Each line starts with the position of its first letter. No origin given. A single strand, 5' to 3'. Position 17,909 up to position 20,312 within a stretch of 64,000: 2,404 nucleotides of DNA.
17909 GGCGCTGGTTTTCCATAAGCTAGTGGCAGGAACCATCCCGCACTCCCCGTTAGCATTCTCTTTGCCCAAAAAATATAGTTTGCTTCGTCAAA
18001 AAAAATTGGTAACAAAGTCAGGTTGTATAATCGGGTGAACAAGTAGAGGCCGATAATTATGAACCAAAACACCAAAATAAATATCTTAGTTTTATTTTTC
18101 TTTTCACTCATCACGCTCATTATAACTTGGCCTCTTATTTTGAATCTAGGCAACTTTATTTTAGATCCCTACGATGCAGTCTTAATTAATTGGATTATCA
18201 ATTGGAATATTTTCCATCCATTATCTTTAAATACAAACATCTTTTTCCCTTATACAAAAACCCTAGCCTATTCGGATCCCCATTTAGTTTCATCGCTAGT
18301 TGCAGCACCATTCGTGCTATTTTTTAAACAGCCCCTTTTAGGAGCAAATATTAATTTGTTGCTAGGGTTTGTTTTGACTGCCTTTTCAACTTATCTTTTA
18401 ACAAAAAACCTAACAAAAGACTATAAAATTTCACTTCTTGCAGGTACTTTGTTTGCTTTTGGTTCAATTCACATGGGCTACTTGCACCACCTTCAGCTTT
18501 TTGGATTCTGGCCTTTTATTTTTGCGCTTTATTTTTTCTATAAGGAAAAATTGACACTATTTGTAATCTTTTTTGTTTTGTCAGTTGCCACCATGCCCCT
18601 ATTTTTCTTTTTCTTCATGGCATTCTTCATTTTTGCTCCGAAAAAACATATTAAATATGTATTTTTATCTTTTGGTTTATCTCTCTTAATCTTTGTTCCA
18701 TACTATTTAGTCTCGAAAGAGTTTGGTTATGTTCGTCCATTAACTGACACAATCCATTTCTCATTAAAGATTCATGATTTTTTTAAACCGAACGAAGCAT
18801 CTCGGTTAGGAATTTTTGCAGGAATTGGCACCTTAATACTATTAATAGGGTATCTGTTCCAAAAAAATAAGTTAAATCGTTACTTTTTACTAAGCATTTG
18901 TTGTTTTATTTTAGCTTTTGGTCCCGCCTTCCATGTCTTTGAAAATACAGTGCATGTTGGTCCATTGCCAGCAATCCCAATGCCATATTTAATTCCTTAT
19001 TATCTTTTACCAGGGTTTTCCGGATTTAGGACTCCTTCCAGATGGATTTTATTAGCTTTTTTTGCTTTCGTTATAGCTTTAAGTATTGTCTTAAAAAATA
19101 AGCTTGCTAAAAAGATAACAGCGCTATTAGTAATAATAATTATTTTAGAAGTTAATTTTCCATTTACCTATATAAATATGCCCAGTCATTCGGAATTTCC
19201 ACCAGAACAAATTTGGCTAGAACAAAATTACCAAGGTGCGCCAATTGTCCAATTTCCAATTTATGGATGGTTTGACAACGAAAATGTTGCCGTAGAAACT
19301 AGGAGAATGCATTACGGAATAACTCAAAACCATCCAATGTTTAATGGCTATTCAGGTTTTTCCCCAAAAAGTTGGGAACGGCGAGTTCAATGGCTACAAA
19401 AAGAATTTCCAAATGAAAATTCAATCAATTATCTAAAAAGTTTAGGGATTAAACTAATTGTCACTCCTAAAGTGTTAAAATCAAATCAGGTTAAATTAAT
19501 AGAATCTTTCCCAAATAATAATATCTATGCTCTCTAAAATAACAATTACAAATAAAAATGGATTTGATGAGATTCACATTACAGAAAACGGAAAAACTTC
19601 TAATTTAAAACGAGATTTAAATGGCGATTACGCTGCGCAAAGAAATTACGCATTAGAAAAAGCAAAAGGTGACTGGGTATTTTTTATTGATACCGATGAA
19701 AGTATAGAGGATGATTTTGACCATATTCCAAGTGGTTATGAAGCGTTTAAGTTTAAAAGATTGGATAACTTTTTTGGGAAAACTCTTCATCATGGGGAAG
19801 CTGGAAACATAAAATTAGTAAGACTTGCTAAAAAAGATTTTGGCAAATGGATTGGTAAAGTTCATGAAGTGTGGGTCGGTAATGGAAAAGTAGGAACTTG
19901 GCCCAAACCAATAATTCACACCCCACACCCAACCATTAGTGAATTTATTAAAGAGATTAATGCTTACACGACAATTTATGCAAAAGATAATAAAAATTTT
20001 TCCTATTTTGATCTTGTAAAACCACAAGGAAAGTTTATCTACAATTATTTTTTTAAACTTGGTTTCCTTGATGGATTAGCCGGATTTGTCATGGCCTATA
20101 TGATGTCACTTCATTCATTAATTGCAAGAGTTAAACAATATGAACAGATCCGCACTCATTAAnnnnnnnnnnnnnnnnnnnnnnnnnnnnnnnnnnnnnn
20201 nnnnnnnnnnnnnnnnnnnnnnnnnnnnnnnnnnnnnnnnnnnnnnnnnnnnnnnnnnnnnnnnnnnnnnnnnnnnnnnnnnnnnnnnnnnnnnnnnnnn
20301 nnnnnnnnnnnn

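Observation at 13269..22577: Nine-gene glycosylation locus with three GT-C-type polytopic glycosyltransferase-like proteins and a Wzy_C ligase-like protein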

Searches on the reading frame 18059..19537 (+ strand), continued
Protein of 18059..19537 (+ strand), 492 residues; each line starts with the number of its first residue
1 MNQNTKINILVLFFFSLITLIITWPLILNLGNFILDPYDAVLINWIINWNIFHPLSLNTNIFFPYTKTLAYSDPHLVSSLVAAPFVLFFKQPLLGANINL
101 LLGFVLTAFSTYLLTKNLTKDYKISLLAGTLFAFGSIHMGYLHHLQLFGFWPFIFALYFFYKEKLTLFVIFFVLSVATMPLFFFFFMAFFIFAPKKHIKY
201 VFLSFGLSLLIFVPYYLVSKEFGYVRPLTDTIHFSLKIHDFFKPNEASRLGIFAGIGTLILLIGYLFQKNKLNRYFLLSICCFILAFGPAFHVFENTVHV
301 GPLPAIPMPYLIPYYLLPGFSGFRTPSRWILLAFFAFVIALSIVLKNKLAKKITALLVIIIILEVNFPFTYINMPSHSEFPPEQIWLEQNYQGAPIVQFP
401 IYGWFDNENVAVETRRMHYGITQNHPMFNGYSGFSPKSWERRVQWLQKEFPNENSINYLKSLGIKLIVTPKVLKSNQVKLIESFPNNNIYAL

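Call 45: find_encoding_contigs(protein=P0004, flank=10000, max_places=1)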
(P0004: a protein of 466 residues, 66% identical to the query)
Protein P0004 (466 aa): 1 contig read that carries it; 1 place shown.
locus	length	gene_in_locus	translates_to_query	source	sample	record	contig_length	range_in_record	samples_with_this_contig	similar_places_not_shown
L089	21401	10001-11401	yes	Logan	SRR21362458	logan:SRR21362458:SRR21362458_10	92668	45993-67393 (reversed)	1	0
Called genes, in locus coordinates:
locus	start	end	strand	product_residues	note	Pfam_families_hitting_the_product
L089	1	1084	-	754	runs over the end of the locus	PF15902:Sortilin-Vps10 (weak), PF14870:PSII_BNR (weak), PF07819:PGAP1, PF02450:LCAT (weak), PF24096:DUF7379 (weak)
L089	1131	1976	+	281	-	PF00535:Glycos_transf_2, PF10111:Glyco_tranf_2_2, PF13641:Glyco_tranf_2_3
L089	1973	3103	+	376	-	PF13439:Glyco_transf_4 (weak), PF00534:Glycos_transf_1, PF13692:Glyco_trans_1_4, PF13524:Glyco_trans_1_2 (weak)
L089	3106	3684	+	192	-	PF00132:Hexapep, PF14602:Hexapep_2 (weak)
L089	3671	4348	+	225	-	PF02353:CMAS, PF13489:Methyltransf_23, PF07021:MetW (weak), PF13847:Methyltransf_31, PF08241:Methyltransf_11, PF08242:Methyltransf_12, PF13649:Methyltransf_25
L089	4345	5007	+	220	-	PF13641:Glyco_tranf_2_3 (weak)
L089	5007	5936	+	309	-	PF00535:Glycos_transf_2, PF10111:Glyco_tranf_2_2, PF13641:Glyco_tranf_2_3 (weak)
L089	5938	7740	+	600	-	PF13522:GATase_6, PF13537:GATase_7, PF00733:Asn_synthase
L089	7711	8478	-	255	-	PF08003:Methyltransf_9, PF13489:Methyltransf_23, PF03848:TehB (weak), PF05175:MTS (weak), PF13847:Methyltransf_31, PF08241:Methyltransf_11, PF08242:Methyltransf_12, PF13649:Methyltransf_25, +1 more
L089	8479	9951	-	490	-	PF13231:PMT_2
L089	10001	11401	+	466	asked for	-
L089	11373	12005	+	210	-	PF00535:Glycos_transf_2 (weak)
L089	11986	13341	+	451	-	-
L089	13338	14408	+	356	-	PF04932:Wzy_C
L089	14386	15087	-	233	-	PF17936:Big_6 (faint), PF19077:Big_13 (faint), PF09136:Glucodextran_B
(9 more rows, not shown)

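Call 49: search_solved_structures(query=A1, max_evalue=1)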
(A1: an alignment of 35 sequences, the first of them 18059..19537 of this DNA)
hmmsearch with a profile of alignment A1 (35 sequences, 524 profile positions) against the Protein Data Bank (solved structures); distinct sequences matched with E-value up to 1: 0.

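Call 69: search_protein_representatives(alignment_id=A1)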
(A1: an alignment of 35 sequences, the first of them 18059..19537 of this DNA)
Query: 35 sequences, 524 profile positions. Proteins with E-value up to 0.001 (for the whole library): 29111; up to 1e-10: 17864; up to 1e-30: 6007. The best 150 are listed.
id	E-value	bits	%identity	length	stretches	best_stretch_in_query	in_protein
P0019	2.0e-217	739.7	-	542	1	1-523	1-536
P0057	3.3e-188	643.3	-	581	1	3-522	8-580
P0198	1.6e-162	558.6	-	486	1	10-522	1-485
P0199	1.2e-154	532.6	-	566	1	4-523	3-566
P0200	4.6e-151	520.7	-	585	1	3-522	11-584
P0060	2.8e-148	511.5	-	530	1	12-502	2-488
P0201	3.2e-144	498.2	-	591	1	5-523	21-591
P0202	1.4e-140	486.1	-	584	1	2-501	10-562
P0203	1.1e-139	483.2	-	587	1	4-522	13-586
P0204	2.0e-138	479.0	-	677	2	6-523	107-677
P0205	6.8e-137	474.0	-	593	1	3-523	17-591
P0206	7.3e-135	467.3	-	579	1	3-522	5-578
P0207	1.1e-133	463.4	-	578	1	7-522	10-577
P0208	1.4e-133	463.1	-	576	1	5-522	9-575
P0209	2.5e-131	455.6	-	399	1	5-375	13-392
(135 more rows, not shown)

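Call 79: find_encoding_contigs(protein=P0008, flank=10000, max_places=1)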
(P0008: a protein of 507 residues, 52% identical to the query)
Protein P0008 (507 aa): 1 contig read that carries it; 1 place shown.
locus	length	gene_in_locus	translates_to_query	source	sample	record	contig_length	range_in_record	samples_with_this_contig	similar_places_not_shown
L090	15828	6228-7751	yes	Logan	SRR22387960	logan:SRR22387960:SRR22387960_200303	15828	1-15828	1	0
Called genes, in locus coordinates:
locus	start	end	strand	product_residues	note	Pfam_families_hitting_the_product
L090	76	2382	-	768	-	PF00561:Abhydrolase_1 (weak), PF07819:PGAP1, PF02450:LCAT, PF24096:DUF7379 (weak)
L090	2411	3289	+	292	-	PF13641:Glyco_tranf_2_3, PF00535:Glycos_transf_2, PF10111:Glyco_tranf_2_2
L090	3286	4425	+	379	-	PF13439:Glyco_transf_4, PF20706:GT4-conflict (weak), PF00534:Glycos_transf_1, PF13692:Glyco_trans_1_4, PF13524:Glyco_trans_1_2 (weak)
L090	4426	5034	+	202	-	PF00132:Hexapep, PF14602:Hexapep_2 (weak)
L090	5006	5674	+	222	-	PF13641:Glyco_tranf_2_3 (weak)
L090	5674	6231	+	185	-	PF13489:Methyltransf_23, PF01209:Ubie_methyltran (faint), PF13847:Methyltransf_31 (faint), PF08241:Methyltransf_11, PF08242:Methyltransf_12 (faint), PF13649:Methyltransf_25 (weak)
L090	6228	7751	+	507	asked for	-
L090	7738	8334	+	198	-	-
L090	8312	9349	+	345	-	PF09594:GT87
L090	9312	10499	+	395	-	-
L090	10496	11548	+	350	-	PF04932:Wzy_C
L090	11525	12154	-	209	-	PF12733:Cadherin-like (faint), PF19077:Big_13 (faint), PF09136:Glucodextran_B, PF17936:Big_6 (weak)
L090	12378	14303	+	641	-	-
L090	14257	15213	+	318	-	PF01018:GTP1_OBG, PF01926:MMR_HSR1, PF02421:FeoB_N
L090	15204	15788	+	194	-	PF01327:Pep_deformylase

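Call 80: find_encoding_contigs(protein=P0032, flank=10000, max_places=1)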
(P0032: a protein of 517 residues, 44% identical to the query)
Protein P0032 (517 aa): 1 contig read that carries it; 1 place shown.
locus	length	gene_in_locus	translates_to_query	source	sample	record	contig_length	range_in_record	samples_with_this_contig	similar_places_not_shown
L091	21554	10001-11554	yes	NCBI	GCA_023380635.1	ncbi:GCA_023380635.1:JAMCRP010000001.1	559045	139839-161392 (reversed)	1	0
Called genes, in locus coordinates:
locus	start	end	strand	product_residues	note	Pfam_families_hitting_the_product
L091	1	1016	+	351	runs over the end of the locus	PF01098:FTSW_RODA_SPOVE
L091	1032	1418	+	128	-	PF00829:Ribosomal_L21p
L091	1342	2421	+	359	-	PF01555:N6_N4_Mtase (weak), PF01170:UPF0020, PF13649:Methyltransf_25 (faint), PF13847:Methyltransf_31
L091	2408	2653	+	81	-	PF01016:Ribosomal_L27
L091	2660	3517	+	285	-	PF02195:ParB_N, PF17762:HTH_ParB, PF08535:KorB (weak)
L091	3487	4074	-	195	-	PF10502:Peptidase_S26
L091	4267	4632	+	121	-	-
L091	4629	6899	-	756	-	PF15902:Sortilin-Vps10 (faint), PF07819:PGAP1 (weak), PF02450:LCAT, PF24096:DUF7379 (weak)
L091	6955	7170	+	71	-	-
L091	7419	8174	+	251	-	PF00535:Glycos_transf_2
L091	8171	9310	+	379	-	PF13439:Glyco_transf_4 (weak), PF20706:GT4-conflict (faint), PF00534:Glycos_transf_1, PF13692:Glyco_trans_1_4, PF13524:Glyco_trans_1_2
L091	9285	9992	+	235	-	PF13641:Glyco_tranf_2_3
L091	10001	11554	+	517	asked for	PF19830:DUF6311 (weak)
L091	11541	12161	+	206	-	-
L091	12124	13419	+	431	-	-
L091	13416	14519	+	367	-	PF04932:Wzy_C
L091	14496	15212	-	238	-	PF19077:Big_13 (faint), PF09136:Glucodextran_B, PF17936:Big_6 (weak)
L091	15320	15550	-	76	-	PF09851:SHOCT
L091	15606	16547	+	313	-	PF01018:GTP1_OBG, PF01926:MMR_HSR1, PF02421:FeoB_N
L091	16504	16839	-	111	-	PF04266:ASCH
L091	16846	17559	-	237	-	PF08713:DNA_alkylation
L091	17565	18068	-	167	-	-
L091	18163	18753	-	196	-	PF01476:LysM, PF23457:LysM2_NFP (faint), PF23472:LysM2_CERK1_LYK3_4_5 (faint), PF23473:LysM3_LYK4_5 (faint), PF01476:LysM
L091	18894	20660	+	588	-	PF14716:HHH_8, PF14520:HHH_5 (weak), PF14791:DNA_pol_B_thumb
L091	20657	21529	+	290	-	PF01435:Peptidase_M48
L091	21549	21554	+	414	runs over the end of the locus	PF08245:Mur_ligase_M, PF08353:MurT_C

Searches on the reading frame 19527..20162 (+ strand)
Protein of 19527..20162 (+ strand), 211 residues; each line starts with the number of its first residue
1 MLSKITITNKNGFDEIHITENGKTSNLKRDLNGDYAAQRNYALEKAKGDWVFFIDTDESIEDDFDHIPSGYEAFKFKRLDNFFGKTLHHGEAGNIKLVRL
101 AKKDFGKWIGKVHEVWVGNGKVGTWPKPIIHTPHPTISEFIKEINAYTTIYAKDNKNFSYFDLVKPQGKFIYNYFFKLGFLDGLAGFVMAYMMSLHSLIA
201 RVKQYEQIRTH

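Call 4: search_protein_families(library=pfam, proteins=[window:19527-20162:+], max_evalue=0.01)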
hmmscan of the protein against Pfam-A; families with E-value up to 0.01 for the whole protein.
window:19527-20162:+ (211 aa): 1 family
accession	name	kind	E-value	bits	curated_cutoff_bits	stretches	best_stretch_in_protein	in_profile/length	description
PF00535.33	Glycos_transf_2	-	6.2e-07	29.9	23.3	1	29-94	60-123/168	Glycosyl transferase family 2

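Call 5: search_protein_families(library=ncbifam, proteins=[window:19527-20162:+], max_evalue=0.01)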
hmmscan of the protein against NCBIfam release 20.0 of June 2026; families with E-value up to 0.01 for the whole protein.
window:19527-20162:+ (211 aa): 2 families
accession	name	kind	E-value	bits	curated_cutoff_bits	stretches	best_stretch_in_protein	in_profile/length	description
NF038299.1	EPS_HpsN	equivalog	0.0016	17.4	425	1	36-64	70-98/317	hormogonium polysaccharide biosynthesis glycosyltransferase HpsN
NF047683.1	TeichurnBiosyTuaG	equivalog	0.0071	16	400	0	30-61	69-100/252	teichuronic acid biosynthesis protein TuaG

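Call 13: search_protein_families(library=pfam, proteins=[window:19527-20162:+], max_evalue=10)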
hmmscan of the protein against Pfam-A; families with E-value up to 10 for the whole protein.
window:19527-20162:+ (211 aa): 3 families
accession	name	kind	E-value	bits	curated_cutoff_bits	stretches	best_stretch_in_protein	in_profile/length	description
PF00535.33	Glycos_transf_2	-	6.2e-07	29.9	23.3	1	29-94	60-123/168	Glycosyl transferase family 2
PF10111.15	Glyco_tranf_2_2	-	0.032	14.1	27.3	1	35-63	69-97/276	Glycosyltransferase like family 2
PF13704.12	Glyco_tranf_2_4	-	0.082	13.8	27.5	1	39-58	62-82/98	Glycosyl transferase family 2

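Call 35: search_solved_structures(query=window:19527-20162:+, max_evalue=1)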
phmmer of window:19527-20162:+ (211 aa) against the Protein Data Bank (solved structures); distinct sequences matched with E-value up to 1: 19.
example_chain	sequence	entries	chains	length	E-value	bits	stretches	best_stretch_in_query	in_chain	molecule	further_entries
22ao_A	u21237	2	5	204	0.00011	25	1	30-61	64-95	GmaR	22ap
5z0x_A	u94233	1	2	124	0.096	15.4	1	32-82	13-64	Pseudoazurin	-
2jkw_A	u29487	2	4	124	0.18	14.5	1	41-82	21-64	PSEUDOAZURIN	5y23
8hm9_A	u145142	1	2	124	0.19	14.4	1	42-82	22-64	Pseudoazurin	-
2ux6_A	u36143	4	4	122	0.21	14.3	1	42-82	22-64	PSEUDOAZURIN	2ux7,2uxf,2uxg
2ke9_A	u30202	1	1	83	0.21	14.3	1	78-131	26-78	Caskin-2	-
5ysg_A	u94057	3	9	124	0.22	14.3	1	42-82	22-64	Pseudoazurin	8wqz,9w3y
5ztd_A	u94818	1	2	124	0.22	14.3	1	42-82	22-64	Pseudoazurin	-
9m62_A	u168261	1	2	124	0.22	14.2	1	42-82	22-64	Pseudoazurin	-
6akn_A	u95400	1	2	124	0.22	14.2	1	42-82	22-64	Pseudoazurin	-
1bqk_A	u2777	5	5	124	0.22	14.2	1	42-82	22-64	PSEUDOAZURIN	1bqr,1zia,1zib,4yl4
6ifp_A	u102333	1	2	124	0.23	14.2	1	42-82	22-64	Pseudoazurin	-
5tze_C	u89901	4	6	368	0.3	13.8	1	21-61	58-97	Glycosyl transferase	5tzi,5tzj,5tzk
7aty_A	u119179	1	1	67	0.31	13.8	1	83-128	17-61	Caskin-1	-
2z67_A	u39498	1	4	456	0.43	13.3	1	9-62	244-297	O-phosphoseryl-tRNA(Sec) selenium transferase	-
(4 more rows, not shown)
